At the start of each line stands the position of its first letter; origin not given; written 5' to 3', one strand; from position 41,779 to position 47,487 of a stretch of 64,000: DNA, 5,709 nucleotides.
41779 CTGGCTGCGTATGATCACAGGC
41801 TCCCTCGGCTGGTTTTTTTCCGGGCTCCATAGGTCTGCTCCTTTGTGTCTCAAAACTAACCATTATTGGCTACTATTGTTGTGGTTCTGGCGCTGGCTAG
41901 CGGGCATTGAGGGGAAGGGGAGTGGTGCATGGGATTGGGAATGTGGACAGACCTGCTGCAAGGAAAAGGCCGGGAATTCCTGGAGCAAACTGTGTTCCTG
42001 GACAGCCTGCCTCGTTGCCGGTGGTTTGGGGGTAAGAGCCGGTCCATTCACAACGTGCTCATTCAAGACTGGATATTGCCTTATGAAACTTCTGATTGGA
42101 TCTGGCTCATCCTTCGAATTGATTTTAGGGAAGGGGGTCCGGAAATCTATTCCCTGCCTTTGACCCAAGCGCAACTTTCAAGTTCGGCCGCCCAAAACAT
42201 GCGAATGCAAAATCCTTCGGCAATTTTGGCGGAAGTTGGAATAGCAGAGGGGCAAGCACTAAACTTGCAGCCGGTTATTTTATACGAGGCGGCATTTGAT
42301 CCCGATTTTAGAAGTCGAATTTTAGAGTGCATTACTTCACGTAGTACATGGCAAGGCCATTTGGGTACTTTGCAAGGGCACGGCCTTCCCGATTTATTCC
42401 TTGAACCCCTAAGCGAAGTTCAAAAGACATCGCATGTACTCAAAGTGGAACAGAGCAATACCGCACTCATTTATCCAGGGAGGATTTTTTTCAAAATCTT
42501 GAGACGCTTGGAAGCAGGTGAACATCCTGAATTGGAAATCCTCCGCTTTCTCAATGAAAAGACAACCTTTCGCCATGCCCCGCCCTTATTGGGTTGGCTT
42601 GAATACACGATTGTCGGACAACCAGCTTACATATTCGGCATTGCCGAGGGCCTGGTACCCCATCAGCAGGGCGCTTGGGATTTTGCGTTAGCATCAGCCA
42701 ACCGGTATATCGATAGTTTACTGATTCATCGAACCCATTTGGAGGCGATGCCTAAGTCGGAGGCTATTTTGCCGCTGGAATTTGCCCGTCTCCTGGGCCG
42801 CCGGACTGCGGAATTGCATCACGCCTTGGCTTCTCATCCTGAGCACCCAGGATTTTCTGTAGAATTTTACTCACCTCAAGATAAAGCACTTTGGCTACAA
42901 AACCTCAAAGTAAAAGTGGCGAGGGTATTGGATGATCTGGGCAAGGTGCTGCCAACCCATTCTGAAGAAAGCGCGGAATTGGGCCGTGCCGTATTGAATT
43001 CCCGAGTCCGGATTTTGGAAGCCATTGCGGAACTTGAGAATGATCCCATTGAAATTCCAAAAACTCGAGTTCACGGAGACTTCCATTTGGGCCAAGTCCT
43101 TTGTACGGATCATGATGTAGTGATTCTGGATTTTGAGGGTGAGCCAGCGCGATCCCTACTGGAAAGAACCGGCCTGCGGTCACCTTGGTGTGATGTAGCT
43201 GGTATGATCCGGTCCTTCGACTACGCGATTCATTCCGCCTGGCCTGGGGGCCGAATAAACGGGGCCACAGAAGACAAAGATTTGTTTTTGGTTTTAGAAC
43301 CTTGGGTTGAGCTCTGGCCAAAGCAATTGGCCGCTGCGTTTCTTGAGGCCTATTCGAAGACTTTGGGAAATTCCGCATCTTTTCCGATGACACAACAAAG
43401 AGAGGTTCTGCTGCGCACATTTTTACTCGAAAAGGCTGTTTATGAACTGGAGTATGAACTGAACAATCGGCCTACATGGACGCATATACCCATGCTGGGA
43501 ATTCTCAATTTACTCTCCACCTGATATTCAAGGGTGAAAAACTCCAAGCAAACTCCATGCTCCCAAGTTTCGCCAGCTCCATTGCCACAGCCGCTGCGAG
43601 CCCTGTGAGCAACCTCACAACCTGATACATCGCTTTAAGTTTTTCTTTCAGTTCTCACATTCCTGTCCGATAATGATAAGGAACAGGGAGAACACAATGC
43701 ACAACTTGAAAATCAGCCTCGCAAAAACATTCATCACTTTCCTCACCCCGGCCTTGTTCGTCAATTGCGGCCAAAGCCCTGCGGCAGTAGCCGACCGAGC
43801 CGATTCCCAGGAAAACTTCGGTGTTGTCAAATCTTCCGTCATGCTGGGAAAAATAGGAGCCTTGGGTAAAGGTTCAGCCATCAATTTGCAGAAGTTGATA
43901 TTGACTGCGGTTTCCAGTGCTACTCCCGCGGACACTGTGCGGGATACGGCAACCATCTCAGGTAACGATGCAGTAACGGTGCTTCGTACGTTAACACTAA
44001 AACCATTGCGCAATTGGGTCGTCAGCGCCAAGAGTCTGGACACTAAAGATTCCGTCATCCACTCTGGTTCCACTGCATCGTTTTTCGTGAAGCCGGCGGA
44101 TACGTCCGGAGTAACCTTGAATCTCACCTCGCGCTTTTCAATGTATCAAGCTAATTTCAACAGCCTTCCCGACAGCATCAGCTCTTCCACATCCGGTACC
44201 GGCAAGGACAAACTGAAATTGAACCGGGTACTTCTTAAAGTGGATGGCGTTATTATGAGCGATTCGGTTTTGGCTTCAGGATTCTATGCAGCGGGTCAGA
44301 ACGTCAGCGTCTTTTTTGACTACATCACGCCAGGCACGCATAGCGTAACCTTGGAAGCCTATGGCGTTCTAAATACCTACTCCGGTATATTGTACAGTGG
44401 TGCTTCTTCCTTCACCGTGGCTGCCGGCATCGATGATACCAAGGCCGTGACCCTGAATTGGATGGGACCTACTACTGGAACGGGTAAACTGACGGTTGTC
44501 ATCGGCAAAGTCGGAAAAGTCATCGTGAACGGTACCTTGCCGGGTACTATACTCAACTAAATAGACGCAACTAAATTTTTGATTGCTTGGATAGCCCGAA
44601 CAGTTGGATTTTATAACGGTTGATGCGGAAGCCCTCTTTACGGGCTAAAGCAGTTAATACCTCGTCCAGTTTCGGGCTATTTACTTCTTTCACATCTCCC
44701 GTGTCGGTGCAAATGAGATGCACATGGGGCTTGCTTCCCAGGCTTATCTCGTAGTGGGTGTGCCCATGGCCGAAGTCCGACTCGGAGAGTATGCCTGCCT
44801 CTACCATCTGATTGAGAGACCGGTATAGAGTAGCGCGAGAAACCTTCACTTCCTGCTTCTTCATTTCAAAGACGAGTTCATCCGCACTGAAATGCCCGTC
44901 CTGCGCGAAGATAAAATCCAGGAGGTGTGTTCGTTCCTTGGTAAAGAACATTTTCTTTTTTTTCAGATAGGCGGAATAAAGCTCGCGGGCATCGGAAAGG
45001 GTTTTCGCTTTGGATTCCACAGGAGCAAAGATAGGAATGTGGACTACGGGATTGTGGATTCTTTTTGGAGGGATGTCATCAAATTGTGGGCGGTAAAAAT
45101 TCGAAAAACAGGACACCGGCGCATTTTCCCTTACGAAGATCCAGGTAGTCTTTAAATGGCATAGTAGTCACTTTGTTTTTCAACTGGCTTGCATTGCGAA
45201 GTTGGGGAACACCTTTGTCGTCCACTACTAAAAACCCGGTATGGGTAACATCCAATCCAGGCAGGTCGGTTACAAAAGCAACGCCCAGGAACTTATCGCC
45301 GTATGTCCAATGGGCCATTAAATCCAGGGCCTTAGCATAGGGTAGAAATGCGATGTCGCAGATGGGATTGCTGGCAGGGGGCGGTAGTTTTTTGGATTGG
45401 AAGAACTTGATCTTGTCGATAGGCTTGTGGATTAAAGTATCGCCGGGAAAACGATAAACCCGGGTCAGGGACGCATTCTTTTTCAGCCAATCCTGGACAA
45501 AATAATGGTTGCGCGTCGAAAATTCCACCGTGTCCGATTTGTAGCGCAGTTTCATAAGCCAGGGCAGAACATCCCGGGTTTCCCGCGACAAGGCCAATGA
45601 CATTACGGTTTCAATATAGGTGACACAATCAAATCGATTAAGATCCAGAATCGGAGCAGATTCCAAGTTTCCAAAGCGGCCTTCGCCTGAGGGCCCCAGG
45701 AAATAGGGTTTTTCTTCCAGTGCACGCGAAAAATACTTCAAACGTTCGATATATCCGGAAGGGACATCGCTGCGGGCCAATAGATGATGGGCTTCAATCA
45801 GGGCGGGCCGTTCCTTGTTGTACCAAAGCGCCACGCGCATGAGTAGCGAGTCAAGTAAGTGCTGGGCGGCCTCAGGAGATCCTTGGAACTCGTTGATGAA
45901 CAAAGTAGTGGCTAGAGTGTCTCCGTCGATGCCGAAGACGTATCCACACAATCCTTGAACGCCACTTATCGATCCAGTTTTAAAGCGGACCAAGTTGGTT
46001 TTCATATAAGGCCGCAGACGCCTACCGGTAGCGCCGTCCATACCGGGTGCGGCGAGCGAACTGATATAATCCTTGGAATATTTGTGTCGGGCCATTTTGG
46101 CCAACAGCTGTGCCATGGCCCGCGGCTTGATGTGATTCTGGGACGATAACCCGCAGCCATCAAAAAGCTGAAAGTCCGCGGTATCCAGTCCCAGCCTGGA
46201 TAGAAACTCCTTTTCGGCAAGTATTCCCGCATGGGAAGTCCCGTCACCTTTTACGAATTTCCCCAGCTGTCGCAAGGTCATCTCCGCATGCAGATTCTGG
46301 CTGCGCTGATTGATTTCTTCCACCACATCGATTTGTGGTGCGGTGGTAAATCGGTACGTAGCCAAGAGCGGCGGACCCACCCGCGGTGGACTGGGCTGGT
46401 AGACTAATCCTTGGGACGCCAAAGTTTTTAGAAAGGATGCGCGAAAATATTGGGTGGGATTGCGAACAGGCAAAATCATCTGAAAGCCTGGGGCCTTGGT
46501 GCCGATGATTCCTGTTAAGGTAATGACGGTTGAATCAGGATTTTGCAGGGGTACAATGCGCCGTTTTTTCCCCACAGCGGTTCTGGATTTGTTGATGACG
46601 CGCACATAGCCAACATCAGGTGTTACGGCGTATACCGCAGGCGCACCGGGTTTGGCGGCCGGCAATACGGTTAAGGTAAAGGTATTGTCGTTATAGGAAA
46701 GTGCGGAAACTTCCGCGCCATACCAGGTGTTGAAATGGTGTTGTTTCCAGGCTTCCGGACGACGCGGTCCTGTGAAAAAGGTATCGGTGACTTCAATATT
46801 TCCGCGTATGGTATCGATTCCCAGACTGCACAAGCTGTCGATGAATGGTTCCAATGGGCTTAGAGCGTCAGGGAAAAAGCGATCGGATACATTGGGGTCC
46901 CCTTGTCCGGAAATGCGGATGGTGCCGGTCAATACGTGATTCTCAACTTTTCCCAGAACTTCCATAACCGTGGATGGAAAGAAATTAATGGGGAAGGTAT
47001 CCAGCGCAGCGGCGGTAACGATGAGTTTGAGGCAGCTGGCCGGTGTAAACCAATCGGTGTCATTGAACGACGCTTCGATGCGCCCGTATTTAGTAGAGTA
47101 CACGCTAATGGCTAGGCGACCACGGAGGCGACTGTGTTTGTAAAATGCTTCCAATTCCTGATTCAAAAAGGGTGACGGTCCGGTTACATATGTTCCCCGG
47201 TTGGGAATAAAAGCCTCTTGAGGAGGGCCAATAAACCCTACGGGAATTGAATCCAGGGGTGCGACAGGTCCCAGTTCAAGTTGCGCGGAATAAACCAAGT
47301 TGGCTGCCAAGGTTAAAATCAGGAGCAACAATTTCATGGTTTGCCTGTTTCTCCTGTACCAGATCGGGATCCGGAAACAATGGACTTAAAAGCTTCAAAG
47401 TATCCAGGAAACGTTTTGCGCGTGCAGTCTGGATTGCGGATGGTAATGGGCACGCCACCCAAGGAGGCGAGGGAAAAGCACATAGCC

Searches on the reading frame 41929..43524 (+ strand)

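Call 17: search_protein_families(library=pfam, proteins=[window:41929-43524:+], max_evalue=0.001)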
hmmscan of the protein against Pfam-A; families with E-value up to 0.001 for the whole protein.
window:41929-43524:+ (531 aa): 2 families
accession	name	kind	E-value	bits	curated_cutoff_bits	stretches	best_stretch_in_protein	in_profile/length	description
PF01636.29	APH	-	5.8e-07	30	23.2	1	287-444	94-227/239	Phosphotransferase enzyme family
PF18085.6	Mak_N_cap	-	8.4e-05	23.9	22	1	27-88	2-63/87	Maltokinase N-terminal cap domain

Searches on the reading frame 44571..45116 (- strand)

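Call 18: search_protein_families(library=pfam, proteins=[window:44571-45116:-], max_evalue=0.001)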
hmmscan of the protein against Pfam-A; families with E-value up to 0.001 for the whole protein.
window:44571-45116:- (181 aa): 1 family
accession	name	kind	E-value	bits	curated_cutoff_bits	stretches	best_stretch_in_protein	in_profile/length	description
PF01475.25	FUR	-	2e-27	96.2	23.1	1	58-172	6-120/121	Ferric uptake regulator family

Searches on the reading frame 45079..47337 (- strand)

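Call 18: search_protein_families(library=pfam, proteins=[window:45079-47337:-], max_evalue=0.001)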
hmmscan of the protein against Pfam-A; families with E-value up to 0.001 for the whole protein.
window:45079-47337:- (752 aa): 3 families
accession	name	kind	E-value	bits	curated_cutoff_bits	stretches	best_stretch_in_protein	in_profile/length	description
PF02113.21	Peptidase_S13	-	5.7e-65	220.2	22.8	1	58-486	1-426/444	D-Ala-D-Ala carboxypeptidase 3 (S13) family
PF07313.18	AmiA-like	-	1.8e-27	96.6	27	1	536-736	2-200/202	N-acetylmuramoyl-L-alanine amidase-like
PF13354.11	Beta-lactamase2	-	0.00049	20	22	0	392-476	130-209/214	Beta-lactamase enzyme family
